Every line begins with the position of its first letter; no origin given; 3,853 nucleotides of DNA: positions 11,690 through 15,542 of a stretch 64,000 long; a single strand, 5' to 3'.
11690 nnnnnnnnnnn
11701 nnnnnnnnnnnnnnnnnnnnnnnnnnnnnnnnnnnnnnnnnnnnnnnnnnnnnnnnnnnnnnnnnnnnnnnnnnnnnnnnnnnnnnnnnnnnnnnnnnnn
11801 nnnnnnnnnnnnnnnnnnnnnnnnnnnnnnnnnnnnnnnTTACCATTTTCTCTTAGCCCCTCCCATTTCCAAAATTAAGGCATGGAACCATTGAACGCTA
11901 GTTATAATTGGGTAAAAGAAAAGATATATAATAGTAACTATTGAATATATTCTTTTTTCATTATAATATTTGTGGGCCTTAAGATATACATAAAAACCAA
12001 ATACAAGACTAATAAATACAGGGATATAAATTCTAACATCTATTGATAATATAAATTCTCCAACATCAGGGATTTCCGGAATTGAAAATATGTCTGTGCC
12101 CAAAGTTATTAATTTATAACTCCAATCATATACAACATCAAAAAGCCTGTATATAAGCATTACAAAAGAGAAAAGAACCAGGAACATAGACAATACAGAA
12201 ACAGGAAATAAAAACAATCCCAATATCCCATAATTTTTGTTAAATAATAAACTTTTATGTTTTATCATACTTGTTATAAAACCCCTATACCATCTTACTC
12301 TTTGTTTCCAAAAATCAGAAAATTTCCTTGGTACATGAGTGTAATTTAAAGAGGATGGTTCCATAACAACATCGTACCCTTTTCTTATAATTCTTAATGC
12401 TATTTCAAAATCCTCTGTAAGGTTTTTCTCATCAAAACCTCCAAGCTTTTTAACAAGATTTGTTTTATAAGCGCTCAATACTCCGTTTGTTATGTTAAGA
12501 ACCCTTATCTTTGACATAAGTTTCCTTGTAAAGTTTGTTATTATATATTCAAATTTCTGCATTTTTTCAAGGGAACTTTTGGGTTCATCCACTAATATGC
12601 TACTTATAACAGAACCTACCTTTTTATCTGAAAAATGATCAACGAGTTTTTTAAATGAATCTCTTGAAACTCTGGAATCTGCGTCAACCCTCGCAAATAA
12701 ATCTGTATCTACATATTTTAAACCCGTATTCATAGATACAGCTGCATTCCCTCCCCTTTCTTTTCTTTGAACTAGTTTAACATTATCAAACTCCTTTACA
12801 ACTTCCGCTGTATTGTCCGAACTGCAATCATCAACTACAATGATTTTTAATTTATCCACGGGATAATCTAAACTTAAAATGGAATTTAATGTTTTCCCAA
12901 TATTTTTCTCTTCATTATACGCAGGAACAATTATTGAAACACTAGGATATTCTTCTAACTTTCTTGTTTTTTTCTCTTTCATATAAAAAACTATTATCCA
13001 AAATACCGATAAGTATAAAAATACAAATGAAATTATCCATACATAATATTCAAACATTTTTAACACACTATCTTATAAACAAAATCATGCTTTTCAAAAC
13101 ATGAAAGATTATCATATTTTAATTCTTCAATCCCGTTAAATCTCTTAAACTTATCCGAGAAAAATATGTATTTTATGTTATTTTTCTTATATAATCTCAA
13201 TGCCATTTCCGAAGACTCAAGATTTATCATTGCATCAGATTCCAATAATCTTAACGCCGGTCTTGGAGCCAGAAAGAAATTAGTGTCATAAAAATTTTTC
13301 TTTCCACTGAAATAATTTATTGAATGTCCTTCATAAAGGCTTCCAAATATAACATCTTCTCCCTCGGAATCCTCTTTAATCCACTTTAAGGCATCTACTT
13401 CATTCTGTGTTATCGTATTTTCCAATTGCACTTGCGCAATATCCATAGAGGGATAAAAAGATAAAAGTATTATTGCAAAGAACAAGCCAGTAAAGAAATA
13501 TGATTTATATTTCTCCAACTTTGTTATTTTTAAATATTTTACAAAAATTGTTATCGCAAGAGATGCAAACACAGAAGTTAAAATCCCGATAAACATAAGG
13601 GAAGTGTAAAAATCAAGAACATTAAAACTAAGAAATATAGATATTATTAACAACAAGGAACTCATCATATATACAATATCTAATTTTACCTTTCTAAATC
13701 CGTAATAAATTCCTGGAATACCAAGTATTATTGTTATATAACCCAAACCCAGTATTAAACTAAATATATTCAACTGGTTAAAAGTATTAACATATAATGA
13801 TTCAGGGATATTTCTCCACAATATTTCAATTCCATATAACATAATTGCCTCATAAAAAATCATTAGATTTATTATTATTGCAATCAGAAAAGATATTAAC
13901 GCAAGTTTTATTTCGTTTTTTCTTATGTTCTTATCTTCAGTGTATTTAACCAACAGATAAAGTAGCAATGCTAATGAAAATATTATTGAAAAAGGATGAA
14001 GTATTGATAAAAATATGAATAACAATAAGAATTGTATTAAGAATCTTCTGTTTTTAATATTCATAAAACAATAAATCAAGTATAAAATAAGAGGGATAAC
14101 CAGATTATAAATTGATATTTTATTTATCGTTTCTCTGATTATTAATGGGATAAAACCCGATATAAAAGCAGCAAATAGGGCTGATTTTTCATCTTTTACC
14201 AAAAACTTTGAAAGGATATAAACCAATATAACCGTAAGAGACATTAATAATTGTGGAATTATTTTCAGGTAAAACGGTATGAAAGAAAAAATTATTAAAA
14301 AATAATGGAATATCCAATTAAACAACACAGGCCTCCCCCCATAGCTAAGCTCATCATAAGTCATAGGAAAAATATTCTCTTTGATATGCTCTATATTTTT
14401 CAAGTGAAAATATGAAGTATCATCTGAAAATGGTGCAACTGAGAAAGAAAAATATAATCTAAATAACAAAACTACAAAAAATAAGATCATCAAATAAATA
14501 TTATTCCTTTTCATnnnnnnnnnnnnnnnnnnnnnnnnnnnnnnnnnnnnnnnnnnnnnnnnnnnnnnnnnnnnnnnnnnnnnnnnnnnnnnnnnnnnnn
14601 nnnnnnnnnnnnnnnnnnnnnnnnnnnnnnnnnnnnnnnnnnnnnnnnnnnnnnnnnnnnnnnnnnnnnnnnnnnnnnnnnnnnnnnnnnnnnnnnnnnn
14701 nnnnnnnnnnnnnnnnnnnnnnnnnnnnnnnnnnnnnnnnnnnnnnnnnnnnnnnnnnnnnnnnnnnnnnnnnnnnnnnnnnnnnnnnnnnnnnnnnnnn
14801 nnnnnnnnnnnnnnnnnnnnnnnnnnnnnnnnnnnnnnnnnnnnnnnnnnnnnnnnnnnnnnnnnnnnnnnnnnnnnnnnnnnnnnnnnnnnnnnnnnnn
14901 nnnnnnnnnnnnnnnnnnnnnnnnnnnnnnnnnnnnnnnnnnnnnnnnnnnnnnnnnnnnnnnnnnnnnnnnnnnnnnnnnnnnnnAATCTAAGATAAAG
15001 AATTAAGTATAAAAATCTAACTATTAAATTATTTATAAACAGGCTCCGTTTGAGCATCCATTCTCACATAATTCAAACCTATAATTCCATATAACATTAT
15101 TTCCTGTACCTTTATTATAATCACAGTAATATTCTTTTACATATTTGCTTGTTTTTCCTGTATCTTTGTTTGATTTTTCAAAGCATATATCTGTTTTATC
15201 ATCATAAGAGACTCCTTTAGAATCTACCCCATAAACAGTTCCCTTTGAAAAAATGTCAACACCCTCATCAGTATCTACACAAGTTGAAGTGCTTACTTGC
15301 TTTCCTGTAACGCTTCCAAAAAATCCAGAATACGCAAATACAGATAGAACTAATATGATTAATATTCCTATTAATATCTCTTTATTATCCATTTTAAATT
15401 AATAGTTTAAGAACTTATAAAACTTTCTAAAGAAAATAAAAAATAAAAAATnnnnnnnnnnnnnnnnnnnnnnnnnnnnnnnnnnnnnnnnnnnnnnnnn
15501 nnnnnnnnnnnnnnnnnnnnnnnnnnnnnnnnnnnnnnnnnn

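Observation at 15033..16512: Tandem array of four small secreted Cys6 paralogs ending in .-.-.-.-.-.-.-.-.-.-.-stop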

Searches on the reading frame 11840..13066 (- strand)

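Call 51: search_protein_families(library=pfam, proteins=[window:11840-13066:-], max_evalue=0.001)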
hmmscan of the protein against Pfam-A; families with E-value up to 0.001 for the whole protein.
window:11840-13066:- (408 aa): 5 families
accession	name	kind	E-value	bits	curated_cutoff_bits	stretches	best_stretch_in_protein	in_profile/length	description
PF13641.12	Glyco_tranf_2_3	-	1.3e-32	114.1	27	1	41-262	1-230/230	Glycosyltransferase like family 2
PF00535.33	Glycos_transf_2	-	2.7e-30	105.9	23.3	1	44-204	1-163/168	Glycosyl transferase family 2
PF13632.12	Glyco_trans_2_3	-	4.9e-26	92.2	27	1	127-306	5-185/198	Glycosyl transferase family group 2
PF13506.12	Glyco_transf_21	-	3.5e-18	66.1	21.7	1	98-261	7-174/174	Glycosyl transferase family 21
PF10111.15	Glyco_tranf_2_2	-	2.2e-16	60.6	27.3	1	44-254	1-227/276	Glycosyltransferase like family 2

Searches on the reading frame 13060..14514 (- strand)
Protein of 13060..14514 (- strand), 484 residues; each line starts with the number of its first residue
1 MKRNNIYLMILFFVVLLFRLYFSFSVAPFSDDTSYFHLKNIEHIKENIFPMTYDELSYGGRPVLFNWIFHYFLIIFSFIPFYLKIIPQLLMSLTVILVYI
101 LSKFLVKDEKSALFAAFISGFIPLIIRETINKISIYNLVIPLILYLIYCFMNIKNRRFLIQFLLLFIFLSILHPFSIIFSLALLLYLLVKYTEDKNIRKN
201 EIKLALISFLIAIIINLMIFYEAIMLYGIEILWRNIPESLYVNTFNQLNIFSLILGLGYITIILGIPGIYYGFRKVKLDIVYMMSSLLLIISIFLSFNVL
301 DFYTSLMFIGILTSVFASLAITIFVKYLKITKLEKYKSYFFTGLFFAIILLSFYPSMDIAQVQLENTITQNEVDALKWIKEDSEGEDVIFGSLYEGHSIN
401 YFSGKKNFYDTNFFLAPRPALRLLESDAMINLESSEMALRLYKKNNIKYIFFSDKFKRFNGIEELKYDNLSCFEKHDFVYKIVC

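Call 51: search_protein_families(library=pfam, proteins=[window:13060-14514:-], max_evalue=0.001)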
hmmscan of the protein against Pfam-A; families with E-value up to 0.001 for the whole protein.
window:13060-14514:- (484 aa): 1 family
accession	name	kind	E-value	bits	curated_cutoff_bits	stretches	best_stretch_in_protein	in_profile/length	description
PF13231.12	PMT_2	-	7.7e-07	29.9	26.1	1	61-217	2-158/160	Dolichyl-phosphate-mannose-protein mannosyltransferase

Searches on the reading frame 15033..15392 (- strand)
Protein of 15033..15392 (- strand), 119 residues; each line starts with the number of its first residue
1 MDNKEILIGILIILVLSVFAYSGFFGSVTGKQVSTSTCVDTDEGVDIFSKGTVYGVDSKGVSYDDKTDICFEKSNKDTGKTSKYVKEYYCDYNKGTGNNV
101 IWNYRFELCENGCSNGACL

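Call 4: search_protein_families(library=pfam, proteins=[window:15033-15392:-], max_evalue=1)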
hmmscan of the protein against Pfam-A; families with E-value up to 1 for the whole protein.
window:15033-15392:- (119 aa): 2 families
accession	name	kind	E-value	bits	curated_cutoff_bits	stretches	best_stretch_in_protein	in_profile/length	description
PF21507.2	V18-19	-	0.004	16.4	27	1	45-106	68-127/380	Sputnik minor capsid protein V18/19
PF24305.1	P8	-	0.28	11.5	27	0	70-89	31-50/66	Probiotic-derived P8 protein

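Call 5: search_protein_families(library=ncbifam, proteins=[window:15033-15392:-], max_evalue=1)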
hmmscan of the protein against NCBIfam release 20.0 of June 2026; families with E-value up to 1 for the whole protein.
window:15033-15392:- (119 aa): 0 families

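Call 65: find_encoding_contigs(protein=window:15033-15392:-, flank=3000, max_places=4)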
Protein window:15033-15392:- (119 aa): 1 contig read that carries it; 1 place shown.
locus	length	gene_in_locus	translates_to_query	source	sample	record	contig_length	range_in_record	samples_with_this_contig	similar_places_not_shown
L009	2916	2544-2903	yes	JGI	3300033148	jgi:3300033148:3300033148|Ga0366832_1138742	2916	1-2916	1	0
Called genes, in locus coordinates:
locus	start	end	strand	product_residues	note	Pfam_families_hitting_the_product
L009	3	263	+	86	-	?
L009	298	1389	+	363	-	PF03463:eRF1_1, PF18854:baeRF_family10, PF03464:eRF1_2, PF18859:acVLRF1, PF03465:eRF1_3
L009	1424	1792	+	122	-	-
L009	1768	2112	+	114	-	-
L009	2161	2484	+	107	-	-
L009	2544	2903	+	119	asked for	-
